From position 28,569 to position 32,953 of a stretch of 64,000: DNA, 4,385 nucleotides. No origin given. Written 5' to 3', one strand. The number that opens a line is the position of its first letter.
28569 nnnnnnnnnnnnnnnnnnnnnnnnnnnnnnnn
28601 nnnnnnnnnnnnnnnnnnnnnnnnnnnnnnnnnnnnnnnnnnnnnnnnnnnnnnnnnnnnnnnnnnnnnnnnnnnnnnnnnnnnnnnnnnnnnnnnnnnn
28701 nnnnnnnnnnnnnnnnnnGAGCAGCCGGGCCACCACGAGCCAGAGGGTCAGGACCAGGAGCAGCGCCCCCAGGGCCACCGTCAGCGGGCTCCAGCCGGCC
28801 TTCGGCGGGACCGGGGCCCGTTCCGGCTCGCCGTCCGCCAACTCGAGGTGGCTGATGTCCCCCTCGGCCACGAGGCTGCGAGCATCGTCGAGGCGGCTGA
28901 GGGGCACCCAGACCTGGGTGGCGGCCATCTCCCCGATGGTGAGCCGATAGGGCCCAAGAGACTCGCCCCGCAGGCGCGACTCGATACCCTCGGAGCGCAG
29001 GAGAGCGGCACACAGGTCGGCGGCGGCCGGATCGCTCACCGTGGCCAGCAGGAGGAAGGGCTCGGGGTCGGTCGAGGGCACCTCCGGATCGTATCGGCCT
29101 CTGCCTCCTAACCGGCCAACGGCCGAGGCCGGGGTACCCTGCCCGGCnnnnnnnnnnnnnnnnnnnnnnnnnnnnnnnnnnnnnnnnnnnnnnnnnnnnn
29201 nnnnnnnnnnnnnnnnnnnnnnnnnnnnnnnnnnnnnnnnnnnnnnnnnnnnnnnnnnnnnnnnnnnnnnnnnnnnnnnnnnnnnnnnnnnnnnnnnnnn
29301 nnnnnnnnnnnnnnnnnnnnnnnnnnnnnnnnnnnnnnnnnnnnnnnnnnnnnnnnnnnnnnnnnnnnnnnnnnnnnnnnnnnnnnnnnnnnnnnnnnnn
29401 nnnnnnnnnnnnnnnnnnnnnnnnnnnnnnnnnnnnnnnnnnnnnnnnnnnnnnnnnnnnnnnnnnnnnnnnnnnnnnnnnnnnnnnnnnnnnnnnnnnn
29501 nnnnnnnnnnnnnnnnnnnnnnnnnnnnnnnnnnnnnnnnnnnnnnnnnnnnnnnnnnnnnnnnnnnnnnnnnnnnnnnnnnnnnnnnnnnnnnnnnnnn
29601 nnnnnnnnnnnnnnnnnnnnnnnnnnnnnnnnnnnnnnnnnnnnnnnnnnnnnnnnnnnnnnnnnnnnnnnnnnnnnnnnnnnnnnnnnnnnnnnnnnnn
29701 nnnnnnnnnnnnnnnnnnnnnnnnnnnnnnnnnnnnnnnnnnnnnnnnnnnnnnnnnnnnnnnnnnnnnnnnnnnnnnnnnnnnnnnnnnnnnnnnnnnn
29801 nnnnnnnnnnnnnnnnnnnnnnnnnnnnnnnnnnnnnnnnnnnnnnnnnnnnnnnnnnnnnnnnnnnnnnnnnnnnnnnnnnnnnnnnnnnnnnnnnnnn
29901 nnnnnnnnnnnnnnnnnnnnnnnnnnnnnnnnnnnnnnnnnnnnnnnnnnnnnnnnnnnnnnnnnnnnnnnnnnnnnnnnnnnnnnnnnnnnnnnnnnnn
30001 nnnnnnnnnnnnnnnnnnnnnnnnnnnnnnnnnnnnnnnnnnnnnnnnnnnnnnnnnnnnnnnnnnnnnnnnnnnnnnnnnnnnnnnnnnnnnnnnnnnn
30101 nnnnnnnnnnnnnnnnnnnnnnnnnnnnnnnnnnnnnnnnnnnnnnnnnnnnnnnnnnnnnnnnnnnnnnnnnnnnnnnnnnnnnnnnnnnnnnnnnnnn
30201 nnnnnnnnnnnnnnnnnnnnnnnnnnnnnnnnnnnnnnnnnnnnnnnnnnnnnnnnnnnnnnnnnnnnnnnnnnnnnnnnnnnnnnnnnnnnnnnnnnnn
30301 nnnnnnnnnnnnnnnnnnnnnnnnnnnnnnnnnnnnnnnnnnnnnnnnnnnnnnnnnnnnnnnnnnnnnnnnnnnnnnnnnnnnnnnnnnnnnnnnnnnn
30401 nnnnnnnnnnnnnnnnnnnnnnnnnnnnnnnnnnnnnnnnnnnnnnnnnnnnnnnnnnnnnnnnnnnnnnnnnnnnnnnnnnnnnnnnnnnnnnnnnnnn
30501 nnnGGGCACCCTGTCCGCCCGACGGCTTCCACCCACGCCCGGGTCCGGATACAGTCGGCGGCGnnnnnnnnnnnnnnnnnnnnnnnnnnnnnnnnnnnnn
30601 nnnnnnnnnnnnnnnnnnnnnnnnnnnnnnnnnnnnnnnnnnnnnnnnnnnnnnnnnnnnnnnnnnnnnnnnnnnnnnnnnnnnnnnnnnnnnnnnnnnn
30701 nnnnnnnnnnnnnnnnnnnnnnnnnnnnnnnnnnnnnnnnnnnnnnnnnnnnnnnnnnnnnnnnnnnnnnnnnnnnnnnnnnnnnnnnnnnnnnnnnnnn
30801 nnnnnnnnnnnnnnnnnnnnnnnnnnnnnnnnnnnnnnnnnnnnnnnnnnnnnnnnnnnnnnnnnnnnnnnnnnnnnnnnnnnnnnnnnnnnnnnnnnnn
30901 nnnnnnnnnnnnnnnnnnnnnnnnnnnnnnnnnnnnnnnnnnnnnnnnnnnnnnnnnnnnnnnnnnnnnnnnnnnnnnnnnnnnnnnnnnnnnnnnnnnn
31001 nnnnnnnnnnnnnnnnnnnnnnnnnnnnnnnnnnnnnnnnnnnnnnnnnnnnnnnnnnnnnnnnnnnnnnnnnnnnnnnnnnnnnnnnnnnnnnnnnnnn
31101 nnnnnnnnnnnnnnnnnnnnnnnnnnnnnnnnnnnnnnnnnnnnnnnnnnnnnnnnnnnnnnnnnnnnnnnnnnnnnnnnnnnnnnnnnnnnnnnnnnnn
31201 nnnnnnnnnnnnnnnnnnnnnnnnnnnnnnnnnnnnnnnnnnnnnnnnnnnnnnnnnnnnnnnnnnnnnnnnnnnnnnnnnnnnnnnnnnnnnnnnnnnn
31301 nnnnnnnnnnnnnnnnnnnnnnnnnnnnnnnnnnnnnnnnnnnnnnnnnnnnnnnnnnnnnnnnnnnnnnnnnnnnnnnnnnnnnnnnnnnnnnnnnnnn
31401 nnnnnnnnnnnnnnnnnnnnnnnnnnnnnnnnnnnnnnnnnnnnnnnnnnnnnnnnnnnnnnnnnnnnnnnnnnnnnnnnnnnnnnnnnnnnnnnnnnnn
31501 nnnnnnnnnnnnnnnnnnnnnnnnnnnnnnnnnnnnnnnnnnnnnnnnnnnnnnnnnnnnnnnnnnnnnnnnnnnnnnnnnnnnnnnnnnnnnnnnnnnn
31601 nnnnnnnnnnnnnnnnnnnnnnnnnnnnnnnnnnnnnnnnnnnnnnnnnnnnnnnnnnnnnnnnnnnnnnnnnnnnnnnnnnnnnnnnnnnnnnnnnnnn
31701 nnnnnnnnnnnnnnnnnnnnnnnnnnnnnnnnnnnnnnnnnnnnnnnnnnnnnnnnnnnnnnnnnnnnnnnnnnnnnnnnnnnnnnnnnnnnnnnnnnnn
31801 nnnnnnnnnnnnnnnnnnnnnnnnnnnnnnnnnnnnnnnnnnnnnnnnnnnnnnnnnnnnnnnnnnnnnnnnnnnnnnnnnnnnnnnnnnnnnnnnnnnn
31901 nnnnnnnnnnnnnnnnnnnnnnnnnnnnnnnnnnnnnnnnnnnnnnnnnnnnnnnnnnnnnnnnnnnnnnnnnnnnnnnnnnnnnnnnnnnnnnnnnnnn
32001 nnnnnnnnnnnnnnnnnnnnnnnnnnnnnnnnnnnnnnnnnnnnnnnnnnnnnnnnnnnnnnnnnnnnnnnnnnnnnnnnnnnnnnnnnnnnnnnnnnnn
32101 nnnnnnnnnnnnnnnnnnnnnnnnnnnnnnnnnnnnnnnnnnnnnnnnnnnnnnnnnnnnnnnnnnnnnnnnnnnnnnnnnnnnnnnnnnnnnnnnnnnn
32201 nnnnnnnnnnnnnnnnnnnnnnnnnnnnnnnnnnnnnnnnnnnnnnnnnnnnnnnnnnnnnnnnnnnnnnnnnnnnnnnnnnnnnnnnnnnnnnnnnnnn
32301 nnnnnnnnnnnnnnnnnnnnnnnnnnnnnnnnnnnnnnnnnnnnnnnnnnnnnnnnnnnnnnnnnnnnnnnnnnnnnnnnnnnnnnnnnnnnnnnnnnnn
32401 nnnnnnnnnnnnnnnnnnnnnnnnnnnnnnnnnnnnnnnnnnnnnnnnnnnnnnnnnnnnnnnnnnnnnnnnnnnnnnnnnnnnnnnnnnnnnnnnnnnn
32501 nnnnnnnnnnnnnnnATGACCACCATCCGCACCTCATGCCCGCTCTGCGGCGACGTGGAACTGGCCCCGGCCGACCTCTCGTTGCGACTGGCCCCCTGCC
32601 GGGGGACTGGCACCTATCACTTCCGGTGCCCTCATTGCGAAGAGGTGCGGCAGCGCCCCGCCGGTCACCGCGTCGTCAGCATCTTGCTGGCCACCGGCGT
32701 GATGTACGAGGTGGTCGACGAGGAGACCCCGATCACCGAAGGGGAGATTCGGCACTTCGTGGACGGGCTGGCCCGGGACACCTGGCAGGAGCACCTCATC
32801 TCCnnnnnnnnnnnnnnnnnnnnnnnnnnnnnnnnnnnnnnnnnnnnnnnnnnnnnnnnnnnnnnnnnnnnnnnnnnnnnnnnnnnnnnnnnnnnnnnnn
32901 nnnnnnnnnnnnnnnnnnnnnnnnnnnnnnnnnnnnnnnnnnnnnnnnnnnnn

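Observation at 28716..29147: Antisense DUF2007-like small membrane protein embedded between prcA and pafA; palindromic CTAG shared stop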

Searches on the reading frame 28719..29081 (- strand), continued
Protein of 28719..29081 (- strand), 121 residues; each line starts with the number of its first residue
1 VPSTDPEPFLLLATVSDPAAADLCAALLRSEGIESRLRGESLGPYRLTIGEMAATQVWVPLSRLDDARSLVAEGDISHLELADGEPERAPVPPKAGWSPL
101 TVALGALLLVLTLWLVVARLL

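Call 70: predict_structure(alignment_id=A4)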
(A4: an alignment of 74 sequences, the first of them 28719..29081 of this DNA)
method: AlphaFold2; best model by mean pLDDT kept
length: 121 residues; sequences in the alignment: 74
mean_pLDDT: 79.4   pTM: 0.55
mean pLDDT of the five models: 79.4, 78.5, 77.8, 77.4, 76.3
residues with pLDDT >= 90: 44; 70-90: 48; 50-70: 17; < 50: 12
segments of 3 or more residues with pLDDT < 50: 84-93
pLDDT, mean of each block of 10 residues (from residue 1): 70 88 92 91 83 88 89 68 45 57 89 92 80
secondary structure, 60 per line:
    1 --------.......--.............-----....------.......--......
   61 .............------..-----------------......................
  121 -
elements in order: E9-15 H18-30 E36-39 H46-52 E55-60 H61-73 H99-120

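Call 75: find_encoding_contigs(protein=P0335, flank=4000, max_places=2)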
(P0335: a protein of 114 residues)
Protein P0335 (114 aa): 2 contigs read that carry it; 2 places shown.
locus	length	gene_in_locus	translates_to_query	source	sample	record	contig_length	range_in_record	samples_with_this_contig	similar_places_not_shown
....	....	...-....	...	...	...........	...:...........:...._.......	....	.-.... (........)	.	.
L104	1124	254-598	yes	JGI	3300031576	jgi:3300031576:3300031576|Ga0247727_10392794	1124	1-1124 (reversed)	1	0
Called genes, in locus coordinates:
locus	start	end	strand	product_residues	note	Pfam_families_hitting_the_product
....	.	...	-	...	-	?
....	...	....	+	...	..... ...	-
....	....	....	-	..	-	?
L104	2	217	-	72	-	?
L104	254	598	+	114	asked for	-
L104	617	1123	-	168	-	?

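Call 76: find_encoding_contigs(protein=P0290, flank=4000, max_places=2)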
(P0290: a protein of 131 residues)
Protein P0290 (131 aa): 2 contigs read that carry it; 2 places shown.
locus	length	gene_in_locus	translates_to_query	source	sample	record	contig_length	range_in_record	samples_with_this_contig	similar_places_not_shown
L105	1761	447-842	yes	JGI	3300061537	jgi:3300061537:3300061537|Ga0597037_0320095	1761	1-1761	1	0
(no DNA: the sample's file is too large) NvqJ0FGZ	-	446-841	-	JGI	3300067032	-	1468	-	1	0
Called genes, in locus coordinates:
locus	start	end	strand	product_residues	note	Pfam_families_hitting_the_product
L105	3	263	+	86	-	PF02517:Rce1-like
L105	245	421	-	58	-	-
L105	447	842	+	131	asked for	-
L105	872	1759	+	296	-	?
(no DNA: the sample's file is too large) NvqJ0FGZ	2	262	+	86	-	PF02517:Rce1-like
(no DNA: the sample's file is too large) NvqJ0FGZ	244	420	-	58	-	-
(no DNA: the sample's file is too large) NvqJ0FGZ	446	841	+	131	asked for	-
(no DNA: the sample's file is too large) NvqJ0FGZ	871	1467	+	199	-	?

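Call 80: list_cluster_members(proteins=[window:28719-29081:-, window:28719-29081:-, P0007, P0018, P0039, P0072, P0101, P0129, P0138, P0148])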
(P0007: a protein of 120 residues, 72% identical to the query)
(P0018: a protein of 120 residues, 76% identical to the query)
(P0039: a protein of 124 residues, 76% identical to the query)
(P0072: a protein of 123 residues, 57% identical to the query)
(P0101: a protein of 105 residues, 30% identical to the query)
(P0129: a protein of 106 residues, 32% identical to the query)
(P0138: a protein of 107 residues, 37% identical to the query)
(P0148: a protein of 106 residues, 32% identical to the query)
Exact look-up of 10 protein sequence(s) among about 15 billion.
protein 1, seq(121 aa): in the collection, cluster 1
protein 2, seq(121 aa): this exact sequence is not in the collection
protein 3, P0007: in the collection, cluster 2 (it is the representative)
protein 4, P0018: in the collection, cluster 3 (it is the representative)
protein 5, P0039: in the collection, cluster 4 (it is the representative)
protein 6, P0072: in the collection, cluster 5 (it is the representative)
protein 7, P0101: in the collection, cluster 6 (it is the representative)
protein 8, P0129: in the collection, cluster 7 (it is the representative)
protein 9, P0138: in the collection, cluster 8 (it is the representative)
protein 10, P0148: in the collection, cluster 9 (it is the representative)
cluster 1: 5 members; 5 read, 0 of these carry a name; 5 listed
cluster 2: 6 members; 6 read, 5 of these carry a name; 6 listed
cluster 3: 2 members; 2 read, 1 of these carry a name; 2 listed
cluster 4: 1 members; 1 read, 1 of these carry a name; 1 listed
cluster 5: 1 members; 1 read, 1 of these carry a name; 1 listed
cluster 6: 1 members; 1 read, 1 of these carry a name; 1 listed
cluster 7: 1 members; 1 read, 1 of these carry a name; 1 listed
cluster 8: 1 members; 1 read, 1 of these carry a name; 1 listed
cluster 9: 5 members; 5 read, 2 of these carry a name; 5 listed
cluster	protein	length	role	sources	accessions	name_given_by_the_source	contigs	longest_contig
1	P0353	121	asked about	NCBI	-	-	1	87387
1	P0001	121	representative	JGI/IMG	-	-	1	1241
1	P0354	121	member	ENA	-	-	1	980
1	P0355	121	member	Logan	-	-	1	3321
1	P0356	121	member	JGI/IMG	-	-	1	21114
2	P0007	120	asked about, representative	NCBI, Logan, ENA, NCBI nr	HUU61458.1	MAG TPA: hypothetical protein VMX37_03640 [Acidimicrobiia bacterium] | hypothetical protein [Acidimicrobiia bacterium]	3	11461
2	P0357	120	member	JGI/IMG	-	hypothetical protein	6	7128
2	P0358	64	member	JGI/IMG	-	hypothetical protein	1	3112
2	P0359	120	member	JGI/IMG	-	hypothetical protein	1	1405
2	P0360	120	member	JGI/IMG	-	hypothetical protein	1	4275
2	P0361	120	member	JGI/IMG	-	-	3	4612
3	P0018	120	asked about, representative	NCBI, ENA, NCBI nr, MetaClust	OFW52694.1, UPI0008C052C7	MAG: hypothetical protein A2V75_01030 [Actinobacteria bacterium RBG_16_70_17] | status=active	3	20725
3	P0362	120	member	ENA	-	-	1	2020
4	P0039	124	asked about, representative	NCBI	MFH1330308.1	MAG: DUF2007 domain-containing protein [Actinomycetota bacterium]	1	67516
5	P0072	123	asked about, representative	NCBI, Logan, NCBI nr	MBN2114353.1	MAG: DUF2007 domain-containing protein [Acidimicrobiia bacterium] | DUF2007 domain-containing protein [Acidimicrobiia bacterium]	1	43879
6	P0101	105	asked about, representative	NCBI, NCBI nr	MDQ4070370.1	MAG: DUF2007 domain-containing protein [Actinomycetota bacterium] | DUF2007 domain-containing protein [Actinomycetota bacterium]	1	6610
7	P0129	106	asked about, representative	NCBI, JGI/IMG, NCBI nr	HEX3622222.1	MAG TPA: hypothetical protein VHT97_07905 [Acidimicrobiales bacterium] | hypothetical protein | hypothetical protein [Acidimicrobiales bacterium]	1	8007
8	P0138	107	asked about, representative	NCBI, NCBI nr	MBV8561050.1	MAG: hypothetical protein JO050_09760 [Acidimicrobiia bacterium] | hypothetical protein [Acidimicrobiia bacterium]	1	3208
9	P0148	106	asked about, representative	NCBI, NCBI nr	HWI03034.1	MAG TPA: hypothetical protein VNT52_04295 [Acidimicrobiales bacterium] | hypothetical protein [Acidimicrobiales bacterium]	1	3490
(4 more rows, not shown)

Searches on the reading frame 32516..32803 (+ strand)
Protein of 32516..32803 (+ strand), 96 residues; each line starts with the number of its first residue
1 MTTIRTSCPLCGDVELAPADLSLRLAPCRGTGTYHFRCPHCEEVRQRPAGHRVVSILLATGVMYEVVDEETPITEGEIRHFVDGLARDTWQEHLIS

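Call 84: search_protein_families(library=pfam, proteins=[window:32516-32803:+], max_evalue=1)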
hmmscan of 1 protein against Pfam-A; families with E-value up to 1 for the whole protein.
seq(96 aa): 10 families
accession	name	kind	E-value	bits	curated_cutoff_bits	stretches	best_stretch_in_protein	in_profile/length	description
PF23548.1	Zn_ribbon_FGT1_2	-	0.0033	17.4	27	0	5-17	20-31/35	FORGETTER1 second zinc ribbon domain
PF24441.1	DUF7560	-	0.011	15.9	27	1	32-43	2-13/44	Family of unknown function (DUF7560)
PF14690.11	Zn_ribbon_ISL3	-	0.027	15.3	25.5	1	37-56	4-23/47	zinc-finger of transposase IS204/IS1001/IS1096/IS1165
PF09723.15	Zn_ribbon_8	-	0.058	13.9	34.4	0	33-43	3-13/41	Zinc ribbon domain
PF22795.1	DUF4796_N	-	0.07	13.4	27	0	6-13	20-27/29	DUF4796 N-terminal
PF13248.11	Zn_ribbon_3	-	0.089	12.7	27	0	36-42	3-9/26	zinc-ribbon domain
PF24440.1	DUF7559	-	0.13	13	27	0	32-44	32-44/52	Family of unknown function (DUF7559)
PF20120.5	DUF6510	-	0.16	12.3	26.4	1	1-59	22-75/86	Family of unknown function (DUF6510)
PF12172.15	zf-ChsH2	-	0.3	11.4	23.2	1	18-41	4-31/37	ChsH2, rubredoxin-like zinc ribbon domain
PF07754.17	HVO_2753_ZBP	-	0.73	10.1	33.2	0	33-44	14-25/46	Small zinc finger protein HVO_2753-like, Zn-binding pocket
